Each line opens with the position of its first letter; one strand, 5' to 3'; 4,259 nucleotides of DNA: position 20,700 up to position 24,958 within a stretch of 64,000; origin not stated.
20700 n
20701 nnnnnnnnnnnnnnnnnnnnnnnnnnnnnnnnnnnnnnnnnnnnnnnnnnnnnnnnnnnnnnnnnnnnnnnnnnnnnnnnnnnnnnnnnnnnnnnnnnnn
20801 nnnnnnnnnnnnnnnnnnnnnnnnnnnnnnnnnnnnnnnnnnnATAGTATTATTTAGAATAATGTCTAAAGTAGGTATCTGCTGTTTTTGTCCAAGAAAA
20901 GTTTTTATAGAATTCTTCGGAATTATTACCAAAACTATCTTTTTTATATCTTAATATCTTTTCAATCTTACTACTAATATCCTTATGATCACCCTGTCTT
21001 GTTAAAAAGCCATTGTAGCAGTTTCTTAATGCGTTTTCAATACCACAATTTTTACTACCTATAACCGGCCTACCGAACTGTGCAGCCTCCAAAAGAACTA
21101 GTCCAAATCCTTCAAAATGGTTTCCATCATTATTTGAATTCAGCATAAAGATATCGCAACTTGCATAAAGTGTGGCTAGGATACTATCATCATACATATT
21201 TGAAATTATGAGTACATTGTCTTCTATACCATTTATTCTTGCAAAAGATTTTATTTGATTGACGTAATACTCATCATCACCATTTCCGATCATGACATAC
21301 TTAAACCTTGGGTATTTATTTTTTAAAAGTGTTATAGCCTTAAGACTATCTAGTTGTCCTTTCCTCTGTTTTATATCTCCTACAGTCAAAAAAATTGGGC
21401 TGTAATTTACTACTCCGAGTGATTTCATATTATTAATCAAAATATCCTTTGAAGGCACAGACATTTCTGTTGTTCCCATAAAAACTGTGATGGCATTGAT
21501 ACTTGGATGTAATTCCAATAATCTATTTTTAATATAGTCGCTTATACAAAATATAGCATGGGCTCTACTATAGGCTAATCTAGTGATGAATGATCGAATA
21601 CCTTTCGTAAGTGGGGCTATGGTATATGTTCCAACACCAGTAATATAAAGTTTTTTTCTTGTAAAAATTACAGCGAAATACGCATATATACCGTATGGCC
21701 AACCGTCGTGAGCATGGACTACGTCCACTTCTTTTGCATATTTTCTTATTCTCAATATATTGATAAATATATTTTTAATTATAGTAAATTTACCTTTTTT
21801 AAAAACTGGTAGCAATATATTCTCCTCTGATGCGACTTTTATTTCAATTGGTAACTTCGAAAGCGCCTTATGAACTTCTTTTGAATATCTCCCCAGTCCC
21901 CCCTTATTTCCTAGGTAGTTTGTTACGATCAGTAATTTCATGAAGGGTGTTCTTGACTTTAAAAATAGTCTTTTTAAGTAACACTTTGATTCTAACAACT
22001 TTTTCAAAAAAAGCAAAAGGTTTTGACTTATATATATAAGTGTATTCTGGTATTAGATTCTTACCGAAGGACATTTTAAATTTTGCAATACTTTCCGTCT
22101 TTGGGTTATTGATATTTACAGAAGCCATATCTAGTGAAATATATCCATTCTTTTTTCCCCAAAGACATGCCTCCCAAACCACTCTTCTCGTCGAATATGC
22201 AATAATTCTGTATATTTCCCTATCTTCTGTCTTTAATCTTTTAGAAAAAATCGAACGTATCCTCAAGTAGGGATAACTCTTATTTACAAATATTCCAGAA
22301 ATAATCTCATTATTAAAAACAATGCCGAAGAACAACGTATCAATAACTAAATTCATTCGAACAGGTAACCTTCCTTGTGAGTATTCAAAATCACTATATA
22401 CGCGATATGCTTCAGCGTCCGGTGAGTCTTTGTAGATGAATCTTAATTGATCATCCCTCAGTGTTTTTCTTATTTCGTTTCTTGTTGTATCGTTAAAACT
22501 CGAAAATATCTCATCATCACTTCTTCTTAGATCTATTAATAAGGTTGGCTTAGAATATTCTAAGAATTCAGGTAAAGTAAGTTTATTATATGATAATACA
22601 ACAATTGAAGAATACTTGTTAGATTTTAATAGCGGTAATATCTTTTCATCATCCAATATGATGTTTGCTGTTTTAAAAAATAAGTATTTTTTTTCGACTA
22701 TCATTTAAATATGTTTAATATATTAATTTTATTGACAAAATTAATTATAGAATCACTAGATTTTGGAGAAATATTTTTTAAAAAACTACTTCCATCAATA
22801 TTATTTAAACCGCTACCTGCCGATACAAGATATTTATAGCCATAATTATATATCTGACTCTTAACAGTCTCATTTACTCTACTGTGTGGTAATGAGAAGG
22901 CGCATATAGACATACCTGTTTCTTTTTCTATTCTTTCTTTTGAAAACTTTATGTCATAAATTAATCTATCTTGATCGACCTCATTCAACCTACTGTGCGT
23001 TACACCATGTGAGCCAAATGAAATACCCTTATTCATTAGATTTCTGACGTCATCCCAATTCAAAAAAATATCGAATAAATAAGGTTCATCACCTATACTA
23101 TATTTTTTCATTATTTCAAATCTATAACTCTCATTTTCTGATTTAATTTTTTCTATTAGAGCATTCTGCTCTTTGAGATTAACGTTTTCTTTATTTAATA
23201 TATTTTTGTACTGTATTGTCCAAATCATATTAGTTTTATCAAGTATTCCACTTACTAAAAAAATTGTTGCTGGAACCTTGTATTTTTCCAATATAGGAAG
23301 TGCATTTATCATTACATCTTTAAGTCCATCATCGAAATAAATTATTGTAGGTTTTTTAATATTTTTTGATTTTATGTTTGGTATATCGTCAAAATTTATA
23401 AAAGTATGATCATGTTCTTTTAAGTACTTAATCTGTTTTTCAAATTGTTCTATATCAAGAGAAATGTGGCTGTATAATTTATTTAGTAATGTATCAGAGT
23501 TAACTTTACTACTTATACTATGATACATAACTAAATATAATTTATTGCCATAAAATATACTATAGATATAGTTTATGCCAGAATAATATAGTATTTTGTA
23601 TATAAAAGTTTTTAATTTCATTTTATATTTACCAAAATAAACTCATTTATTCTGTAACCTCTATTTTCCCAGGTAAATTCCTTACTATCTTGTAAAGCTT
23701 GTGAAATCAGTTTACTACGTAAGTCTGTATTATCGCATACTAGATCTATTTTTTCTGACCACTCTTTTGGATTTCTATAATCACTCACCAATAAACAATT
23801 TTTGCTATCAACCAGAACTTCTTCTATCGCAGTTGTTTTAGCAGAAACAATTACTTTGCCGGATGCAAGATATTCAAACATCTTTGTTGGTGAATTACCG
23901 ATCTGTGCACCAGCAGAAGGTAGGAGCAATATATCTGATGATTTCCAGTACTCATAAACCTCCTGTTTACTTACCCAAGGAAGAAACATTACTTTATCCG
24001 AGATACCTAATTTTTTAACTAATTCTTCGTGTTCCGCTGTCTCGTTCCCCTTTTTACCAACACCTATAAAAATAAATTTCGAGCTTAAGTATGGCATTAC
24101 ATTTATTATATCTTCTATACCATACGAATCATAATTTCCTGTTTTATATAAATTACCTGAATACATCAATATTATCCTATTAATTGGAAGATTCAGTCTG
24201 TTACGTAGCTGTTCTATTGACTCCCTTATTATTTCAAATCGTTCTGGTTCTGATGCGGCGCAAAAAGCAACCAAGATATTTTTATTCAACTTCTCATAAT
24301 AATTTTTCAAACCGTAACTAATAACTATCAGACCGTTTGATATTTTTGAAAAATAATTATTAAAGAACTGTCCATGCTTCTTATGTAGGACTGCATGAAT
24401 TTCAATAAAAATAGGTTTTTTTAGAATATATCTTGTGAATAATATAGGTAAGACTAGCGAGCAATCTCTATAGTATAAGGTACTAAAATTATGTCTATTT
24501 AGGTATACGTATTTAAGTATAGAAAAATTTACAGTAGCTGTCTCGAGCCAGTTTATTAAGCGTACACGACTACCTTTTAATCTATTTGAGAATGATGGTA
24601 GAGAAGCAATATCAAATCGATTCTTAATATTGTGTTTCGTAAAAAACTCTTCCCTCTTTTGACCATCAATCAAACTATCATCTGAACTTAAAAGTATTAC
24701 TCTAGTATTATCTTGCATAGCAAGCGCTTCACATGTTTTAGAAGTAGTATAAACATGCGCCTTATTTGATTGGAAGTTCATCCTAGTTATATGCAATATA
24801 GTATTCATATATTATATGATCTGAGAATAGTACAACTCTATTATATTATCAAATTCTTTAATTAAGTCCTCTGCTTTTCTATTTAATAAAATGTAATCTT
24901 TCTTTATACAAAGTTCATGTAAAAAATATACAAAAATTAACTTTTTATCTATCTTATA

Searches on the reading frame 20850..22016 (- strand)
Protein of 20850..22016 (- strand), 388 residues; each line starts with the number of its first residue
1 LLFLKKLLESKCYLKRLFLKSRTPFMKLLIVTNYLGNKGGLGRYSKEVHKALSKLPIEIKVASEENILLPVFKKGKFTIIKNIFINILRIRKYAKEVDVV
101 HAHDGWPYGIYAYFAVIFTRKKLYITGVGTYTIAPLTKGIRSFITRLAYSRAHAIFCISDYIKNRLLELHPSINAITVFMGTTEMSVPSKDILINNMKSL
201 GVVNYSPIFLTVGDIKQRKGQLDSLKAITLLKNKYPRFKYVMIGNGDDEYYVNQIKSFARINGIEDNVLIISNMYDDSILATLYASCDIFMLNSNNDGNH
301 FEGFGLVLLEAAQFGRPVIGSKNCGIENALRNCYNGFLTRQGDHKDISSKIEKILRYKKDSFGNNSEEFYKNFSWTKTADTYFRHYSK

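Call 13: search_protein_families(library=pfam, proteins=[window:20850-22016:-], max_evalue=0.0001)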
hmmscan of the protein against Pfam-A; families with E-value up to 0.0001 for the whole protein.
window:20850-22016:- (388 aa): 5 families
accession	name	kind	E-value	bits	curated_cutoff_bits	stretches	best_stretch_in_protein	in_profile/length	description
PF00534.26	Glycos_transf_1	-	3e-29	102.2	26.4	1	197-358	6-159/172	Glycosyl transferases group 1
PF13692.12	Glyco_trans_1_4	-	3.3e-22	79.7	27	1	207-356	2-141/142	Glycosyl transferases group 1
PF13439.12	Glyco_transf_4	-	7.2e-09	36.3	28.5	1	39-170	2-152/170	Glycosyltransferase Family 4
PF20706.3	GT4-conflict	-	4.4e-07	29.7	26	1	208-356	199-356/385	Family 4 Glycosyltransferase in conflict systems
PF13579.12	Glyco_trans_4_4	-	6.7e-05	23.7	29.7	0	90-178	63-154/158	Glycosyl transferase 4-like domain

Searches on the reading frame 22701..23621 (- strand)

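Call 13: search_protein_families(library=pfam, proteins=[window:22701-23621:-], max_evalue=0.0001)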
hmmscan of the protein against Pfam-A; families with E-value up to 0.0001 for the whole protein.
window:22701-23621:- (306 aa): 1 family
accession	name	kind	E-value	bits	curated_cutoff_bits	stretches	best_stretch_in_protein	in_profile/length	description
PF01522.26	Polysacc_deac_1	-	5.8e-20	71.9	23.1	1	86-264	3-123/124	Polysaccharide deacetylase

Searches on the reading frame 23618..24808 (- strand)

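Call 13: search_protein_families(library=pfam, proteins=[window:23618-24808:-], max_evalue=0.0001)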
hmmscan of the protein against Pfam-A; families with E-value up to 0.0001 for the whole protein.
window:23618-24808:- (396 aa): 3 families
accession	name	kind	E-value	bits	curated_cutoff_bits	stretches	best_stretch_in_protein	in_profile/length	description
PF00534.26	Glycos_transf_1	-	3.8e-20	72.6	26.4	1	199-371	3-169/172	Glycosyl transferases group 1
PF13692.12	Glyco_trans_1_4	-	6.4e-17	62.6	27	1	214-357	4-139/142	Glycosyl transferases group 1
PF13524.12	Glyco_trans_1_2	-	2e-10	41.2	25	1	272-383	28-138/144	Glycosyl transferase-like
